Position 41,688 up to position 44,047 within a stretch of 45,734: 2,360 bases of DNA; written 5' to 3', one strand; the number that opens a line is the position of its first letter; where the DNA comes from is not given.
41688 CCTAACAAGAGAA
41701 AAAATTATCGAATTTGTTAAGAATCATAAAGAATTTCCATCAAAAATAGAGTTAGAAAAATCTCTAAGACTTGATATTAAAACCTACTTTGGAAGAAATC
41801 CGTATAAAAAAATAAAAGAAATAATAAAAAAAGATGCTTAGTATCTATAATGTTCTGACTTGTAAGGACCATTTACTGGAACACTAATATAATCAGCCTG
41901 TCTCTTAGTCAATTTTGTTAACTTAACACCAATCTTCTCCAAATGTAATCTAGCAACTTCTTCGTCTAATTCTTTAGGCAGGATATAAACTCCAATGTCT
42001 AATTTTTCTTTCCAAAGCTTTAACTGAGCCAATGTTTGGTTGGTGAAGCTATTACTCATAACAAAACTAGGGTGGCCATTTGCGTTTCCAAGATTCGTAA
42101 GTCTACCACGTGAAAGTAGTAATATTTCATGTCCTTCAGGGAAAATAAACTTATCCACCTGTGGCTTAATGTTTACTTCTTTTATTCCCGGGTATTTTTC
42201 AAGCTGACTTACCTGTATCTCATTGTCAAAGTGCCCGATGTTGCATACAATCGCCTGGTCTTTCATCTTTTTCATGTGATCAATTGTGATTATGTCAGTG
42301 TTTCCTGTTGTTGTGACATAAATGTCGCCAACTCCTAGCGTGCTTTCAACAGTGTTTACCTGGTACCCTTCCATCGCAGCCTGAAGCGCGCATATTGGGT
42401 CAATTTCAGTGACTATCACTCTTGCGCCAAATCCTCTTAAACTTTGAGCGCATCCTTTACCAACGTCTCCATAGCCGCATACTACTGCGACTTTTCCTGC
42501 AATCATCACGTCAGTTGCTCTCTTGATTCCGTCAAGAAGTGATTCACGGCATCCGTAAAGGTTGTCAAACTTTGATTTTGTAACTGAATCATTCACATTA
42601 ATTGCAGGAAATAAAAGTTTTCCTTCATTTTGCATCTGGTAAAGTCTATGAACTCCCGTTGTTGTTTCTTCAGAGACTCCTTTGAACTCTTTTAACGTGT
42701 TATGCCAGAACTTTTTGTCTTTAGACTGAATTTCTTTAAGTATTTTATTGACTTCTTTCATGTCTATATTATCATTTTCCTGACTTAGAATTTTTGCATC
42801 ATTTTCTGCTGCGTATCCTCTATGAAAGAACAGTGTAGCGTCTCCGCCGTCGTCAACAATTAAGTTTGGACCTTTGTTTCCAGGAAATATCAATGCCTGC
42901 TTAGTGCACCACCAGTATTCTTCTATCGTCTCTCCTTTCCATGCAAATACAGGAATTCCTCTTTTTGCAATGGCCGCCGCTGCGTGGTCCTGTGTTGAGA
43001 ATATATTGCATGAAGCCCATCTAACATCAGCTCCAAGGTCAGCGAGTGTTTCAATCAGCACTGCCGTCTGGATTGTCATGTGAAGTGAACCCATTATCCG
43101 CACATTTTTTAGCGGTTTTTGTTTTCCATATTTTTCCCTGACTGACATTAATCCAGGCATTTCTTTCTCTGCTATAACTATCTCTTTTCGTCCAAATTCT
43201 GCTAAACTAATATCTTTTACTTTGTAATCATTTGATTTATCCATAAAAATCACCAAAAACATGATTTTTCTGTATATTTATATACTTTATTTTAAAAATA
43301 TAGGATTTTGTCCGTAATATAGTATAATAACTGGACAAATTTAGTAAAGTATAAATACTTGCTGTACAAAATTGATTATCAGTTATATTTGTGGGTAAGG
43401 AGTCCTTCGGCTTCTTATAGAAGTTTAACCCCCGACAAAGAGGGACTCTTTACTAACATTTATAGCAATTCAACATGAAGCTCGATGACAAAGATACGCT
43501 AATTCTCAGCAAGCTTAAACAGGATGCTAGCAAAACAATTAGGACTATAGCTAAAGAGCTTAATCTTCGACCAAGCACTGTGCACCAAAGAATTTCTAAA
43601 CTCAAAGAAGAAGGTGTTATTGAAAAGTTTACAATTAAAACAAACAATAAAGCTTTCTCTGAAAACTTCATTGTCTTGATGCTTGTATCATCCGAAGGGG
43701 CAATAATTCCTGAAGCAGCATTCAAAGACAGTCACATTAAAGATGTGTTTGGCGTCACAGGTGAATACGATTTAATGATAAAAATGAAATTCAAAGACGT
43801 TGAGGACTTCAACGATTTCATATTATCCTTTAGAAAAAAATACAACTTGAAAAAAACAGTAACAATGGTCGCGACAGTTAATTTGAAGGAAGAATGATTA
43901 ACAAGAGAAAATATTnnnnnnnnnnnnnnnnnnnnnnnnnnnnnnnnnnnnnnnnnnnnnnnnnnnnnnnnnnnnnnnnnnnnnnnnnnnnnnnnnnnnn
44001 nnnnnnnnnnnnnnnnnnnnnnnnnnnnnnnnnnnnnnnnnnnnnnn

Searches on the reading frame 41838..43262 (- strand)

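Call 8: search_protein_families(library=pfam, proteins=[window:41838-43262:-], max_evalue=0.001)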
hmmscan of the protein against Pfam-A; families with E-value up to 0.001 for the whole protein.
window:41838-43262:- (474 aa): 4 families
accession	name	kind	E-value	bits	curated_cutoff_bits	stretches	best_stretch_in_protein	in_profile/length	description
PF05221.23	AdoHcyase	-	1.4e-150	500.9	25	1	12-473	1-299/299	S-adenosyl-L-homocysteine hydrolase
PF00670.27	AdoHcyase_NAD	-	7.9e-82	273.6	27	1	234-396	1-162/162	S-adenosyl-L-homocysteine hydrolase, NAD binding domain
PF02826.25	2-Hacid_dh_C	-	6.6e-08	32.6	25.1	1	253-343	33-127/178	D-isomer specific 2-hydroxyacid dehydrogenase, NAD binding domain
PF02254.24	TrkA_N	-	0.00062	20.5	23.8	0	260-302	2-44/116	TrkA-N domain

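Call 31: search_protein_families(library=ncbifam, proteins=[window:41838-43262:-], max_evalue=0.01)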
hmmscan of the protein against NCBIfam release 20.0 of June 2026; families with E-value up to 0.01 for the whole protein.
window:41838-43262:- (474 aa): 11 families
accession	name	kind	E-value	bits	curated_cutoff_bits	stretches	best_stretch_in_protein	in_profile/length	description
TIGR00936.1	ahcY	equivalog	6.7e-190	631.3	497.6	1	13-466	1-416/416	adenosylhomocysteinase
NF004005.0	PRK05476.2-3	equivalog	1.6e-131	439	275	2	187-459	139-412/418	adenosylhomocysteinase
NF004009.0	PRK05476.3-2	equivalog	3.4e-53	181.2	485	2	192-446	206-459/487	adenosylhomocysteinase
NF004010.0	PRK05476.3-3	equivalog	9.4e-52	176.4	512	2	188-459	142-423/432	adenosylhomocysteinase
NF004008.0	PRK05476.3-1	equivalog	9.5e-19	67.7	440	1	191-434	92-316/326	adenosylhomocysteinase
TIGR02853.1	spore_dpaA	equivalog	7.1e-06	25.5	319.65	1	249-342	144-239/287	dipicolinic acid synthetase subunit A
NF006162.0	PRK08306.1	equivalog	0.00014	21.3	261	1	249-342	147-242/297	dipicolinate synthase subunit DpsA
NF006263.0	PRK08410.1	equivalog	0.00025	20.6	389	1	252-344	141-233/311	D-2-hydroxyacid dehydrogenase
NF005224.0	PRK06720.1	equivalog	0.0036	17.3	207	1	250-298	10-58/169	hypothetical protein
NF004017.0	PRK05479.1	equivalog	0.0039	16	336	1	253-316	14-78/337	ketol-acid reductoisomerase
NF000371.1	vanH_Agroup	exception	0.009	15.2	700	0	259-344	149-231/322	VanH-A/VanH-Pt family D-lactate dehydrogenase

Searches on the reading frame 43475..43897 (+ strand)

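Call 8: search_protein_families(library=pfam, proteins=[window:43475-43897:+], max_evalue=0.001)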
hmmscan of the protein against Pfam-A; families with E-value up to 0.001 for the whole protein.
window:43475-43897:+ (140 aa): 10 families
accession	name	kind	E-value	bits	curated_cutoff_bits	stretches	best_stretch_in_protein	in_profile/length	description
PF13412.12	HTH_24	-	6.1e-11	42.2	21.9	1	3-50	1-48/48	Winged helix-turn-helix DNA-binding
PF13404.12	HTH_AsnC-type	-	1.5e-09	38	27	1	3-44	1-42/42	AsnC-type helix-turn-helix domain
PF01037.27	AsnC_trans_reg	-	1.6e-08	34.8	25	1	87-133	23-70/73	Lrp/AsnC ligand binding domain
PF01022.26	HTH_5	-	6.9e-06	26.3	22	1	10-51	7-47/47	Bacterial regulatory protein, arsR family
PF25212.1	HVO_A0114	-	1.2e-05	25.5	27.6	1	3-51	20-68/84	HVO_A0114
PF01047.28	MarR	-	3.5e-05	24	24.6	1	8-59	6-57/59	MarR family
PF01325.25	Fe_dep_repress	-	0.0001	22.8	26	1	23-49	26-52/60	Iron dependent repressor, N-terminal DNA binding domain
PF08279.18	HTH_11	-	0.00011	22.4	25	1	10-48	5-44/55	HTH domain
PF12840.13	HTH_20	-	0.00058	20.2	27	1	10-50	9-49/51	Helix-turn-helix domain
PF01726.22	LexA_DNA_bind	-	0.00076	19.7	23.7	0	21-51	27-58/65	LexA DNA binding domain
